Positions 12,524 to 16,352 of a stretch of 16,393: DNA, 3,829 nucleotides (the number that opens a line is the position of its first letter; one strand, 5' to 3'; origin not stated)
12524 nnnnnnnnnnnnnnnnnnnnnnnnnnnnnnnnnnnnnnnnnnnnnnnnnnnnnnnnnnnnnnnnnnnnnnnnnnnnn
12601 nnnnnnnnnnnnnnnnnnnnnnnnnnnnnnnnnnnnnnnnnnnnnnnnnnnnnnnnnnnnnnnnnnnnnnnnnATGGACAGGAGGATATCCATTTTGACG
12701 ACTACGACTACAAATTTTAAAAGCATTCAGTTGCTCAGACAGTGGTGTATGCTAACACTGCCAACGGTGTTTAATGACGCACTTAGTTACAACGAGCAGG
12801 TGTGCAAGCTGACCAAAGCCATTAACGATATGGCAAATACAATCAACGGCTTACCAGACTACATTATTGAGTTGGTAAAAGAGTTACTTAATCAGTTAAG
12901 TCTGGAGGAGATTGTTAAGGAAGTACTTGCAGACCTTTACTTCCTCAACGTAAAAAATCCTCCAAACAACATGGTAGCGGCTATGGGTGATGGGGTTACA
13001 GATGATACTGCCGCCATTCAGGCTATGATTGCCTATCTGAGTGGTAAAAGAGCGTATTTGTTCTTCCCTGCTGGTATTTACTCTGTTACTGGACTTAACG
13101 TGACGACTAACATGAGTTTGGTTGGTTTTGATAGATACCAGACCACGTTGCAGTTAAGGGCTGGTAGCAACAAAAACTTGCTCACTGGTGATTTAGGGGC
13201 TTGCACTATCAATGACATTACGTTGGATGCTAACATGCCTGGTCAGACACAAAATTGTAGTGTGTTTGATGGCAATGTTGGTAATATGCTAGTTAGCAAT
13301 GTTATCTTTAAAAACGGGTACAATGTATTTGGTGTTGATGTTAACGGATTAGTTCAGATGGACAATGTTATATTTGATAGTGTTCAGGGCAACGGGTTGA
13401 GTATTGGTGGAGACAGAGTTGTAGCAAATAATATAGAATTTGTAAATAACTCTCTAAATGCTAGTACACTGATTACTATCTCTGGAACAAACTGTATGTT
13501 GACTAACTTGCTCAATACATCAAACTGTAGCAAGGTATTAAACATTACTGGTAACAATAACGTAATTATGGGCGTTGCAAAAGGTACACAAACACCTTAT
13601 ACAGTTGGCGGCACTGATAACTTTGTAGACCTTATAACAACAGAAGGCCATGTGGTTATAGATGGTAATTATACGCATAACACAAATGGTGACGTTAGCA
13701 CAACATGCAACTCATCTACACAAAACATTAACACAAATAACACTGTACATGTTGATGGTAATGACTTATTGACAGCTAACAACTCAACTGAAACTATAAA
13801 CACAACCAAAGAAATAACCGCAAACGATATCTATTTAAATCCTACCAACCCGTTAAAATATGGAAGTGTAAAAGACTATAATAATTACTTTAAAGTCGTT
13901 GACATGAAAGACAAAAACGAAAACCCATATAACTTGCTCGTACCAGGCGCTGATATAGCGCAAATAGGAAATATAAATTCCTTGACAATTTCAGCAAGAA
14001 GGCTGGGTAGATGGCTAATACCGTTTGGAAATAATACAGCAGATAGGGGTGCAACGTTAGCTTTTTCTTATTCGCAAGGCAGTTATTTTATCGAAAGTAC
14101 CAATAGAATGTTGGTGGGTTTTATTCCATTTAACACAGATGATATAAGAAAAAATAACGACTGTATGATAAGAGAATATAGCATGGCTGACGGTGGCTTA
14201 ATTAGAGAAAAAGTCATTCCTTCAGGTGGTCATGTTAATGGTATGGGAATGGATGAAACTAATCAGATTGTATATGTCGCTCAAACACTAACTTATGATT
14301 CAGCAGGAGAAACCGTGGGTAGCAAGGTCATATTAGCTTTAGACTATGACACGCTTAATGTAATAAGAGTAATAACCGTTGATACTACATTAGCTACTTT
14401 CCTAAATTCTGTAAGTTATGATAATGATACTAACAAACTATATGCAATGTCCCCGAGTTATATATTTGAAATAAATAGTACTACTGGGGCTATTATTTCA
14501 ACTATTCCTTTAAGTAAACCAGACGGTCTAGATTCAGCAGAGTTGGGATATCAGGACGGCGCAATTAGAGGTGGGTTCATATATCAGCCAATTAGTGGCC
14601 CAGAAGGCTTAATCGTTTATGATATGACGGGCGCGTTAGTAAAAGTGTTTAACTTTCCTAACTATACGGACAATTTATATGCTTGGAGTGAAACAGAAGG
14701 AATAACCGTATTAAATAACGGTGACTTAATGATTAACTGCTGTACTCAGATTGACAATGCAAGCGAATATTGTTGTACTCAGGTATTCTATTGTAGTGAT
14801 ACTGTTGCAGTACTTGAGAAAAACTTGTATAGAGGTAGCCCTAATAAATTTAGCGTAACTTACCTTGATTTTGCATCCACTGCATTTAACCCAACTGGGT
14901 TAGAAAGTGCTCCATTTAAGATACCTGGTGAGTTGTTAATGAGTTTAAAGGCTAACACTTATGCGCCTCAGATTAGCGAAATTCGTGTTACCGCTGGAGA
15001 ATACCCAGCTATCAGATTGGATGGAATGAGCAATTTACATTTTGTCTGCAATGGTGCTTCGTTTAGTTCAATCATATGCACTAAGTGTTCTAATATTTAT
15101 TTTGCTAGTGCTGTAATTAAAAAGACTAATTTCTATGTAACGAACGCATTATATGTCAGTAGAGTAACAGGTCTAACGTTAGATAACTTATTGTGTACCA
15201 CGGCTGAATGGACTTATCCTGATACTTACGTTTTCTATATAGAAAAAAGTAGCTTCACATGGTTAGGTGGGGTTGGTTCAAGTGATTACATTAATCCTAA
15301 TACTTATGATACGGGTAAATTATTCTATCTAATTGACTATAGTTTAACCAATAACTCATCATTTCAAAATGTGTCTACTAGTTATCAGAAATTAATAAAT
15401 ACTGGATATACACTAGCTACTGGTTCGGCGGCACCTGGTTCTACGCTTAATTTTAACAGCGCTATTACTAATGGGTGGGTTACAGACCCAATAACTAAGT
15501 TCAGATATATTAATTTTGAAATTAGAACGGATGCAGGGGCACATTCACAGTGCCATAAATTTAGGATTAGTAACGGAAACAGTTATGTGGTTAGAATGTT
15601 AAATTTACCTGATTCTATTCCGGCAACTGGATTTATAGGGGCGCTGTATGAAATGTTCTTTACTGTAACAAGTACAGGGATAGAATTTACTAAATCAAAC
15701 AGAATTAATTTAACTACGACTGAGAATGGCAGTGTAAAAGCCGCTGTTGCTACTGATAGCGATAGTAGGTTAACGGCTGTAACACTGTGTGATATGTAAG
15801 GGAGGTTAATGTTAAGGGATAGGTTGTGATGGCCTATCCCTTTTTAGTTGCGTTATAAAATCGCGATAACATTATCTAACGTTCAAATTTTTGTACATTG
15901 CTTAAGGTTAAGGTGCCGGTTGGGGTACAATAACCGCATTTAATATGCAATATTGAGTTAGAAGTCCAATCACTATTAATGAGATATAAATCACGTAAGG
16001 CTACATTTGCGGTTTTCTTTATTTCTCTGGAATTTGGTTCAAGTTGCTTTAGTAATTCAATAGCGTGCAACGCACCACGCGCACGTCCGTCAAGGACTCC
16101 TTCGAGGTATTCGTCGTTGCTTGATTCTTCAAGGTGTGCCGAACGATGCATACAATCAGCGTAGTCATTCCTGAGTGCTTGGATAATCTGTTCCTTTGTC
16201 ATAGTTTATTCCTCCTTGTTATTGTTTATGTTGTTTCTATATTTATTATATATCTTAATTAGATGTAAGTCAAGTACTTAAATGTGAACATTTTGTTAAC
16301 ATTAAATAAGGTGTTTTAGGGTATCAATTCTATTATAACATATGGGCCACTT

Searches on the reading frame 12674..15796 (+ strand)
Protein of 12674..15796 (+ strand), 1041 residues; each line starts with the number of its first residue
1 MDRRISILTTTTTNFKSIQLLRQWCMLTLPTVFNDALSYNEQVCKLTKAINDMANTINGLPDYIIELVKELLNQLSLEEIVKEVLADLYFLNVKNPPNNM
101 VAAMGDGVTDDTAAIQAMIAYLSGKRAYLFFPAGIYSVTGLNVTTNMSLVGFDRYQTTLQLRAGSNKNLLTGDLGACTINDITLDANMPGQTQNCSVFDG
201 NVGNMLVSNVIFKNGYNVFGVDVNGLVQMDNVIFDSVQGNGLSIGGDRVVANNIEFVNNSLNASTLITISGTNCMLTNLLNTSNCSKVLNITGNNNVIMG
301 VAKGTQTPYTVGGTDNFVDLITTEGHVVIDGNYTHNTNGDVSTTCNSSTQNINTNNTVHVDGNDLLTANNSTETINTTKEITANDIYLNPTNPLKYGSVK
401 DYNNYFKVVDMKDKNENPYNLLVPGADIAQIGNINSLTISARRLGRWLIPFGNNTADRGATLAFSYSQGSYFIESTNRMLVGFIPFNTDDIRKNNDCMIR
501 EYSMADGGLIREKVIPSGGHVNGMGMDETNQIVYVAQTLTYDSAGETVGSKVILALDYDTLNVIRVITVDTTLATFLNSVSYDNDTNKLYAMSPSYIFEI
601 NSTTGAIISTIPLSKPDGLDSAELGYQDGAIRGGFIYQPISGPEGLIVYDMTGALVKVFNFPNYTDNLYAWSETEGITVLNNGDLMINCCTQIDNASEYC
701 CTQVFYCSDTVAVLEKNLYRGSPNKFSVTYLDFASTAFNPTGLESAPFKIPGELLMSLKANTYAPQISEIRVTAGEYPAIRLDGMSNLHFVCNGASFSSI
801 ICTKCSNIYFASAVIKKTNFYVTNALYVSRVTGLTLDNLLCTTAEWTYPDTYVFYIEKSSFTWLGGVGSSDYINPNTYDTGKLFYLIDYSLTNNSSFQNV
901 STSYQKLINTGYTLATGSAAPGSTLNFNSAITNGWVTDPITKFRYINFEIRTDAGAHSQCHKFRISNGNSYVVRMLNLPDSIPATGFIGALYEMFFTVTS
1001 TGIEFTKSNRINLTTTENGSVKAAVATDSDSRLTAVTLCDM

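Call 35: find_encoding_contigs(protein=window:12674-15796:+, flank=10000, max_places=10)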
Protein window:12674-15796:+ (1041 aa): 3 contigs read that carry it; 3 places shown.
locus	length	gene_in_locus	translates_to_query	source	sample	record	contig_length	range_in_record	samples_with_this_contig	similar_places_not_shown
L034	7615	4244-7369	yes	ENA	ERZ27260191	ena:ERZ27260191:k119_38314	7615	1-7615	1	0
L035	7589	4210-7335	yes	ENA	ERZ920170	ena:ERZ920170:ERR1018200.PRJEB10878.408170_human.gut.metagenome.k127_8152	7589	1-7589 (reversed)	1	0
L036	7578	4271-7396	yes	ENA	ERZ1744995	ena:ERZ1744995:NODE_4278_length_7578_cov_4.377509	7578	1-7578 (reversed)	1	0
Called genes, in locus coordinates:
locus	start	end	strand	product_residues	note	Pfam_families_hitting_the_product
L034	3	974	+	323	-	?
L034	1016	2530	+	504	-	PF16838:Caud_tail_N, PF20934:phi29_gp9_C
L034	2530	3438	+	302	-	PF05352:Phage_connector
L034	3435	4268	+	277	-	-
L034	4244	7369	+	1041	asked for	-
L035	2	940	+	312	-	?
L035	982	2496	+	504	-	PF16838:Caud_tail_N, PF20934:phi29_gp9_C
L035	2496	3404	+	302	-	PF05352:Phage_connector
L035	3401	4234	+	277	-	-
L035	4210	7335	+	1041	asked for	-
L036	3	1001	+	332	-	?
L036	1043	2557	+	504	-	PF16838:Caud_tail_N, PF20934:phi29_gp9_C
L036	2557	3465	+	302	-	PF05352:Phage_connector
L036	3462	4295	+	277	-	-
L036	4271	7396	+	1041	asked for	-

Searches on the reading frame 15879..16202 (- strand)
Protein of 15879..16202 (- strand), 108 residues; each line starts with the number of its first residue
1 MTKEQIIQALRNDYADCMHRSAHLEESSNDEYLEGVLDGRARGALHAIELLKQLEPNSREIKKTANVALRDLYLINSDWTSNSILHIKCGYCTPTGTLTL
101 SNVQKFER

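Call 6: search_protein_families(library=phrogs, proteins=[window:15879-16202:-], max_evalue=0.01)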
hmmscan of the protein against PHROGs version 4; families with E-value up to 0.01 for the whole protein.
window:15879-16202:- (108 aa): 0 families

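Call 7: search_protein_families(library=pfam, proteins=[window:15879-16202:-], max_evalue=0.01)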
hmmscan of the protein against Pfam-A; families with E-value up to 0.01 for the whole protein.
window:15879-16202:- (108 aa): 0 families

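Call 14: find_encoding_contigs(protein=window:15879-16202:-, flank=10000, max_places=10)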
Protein window:15879-16202:- (108 aa): no gene with exactly this product is on record in the collection.

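Call 77: search_protein_families(library=ncbifam, proteins=[window:15879-16202:-], max_evalue=0.1)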
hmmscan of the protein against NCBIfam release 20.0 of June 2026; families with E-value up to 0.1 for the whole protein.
window:15879-16202:- (108 aa): 0 families
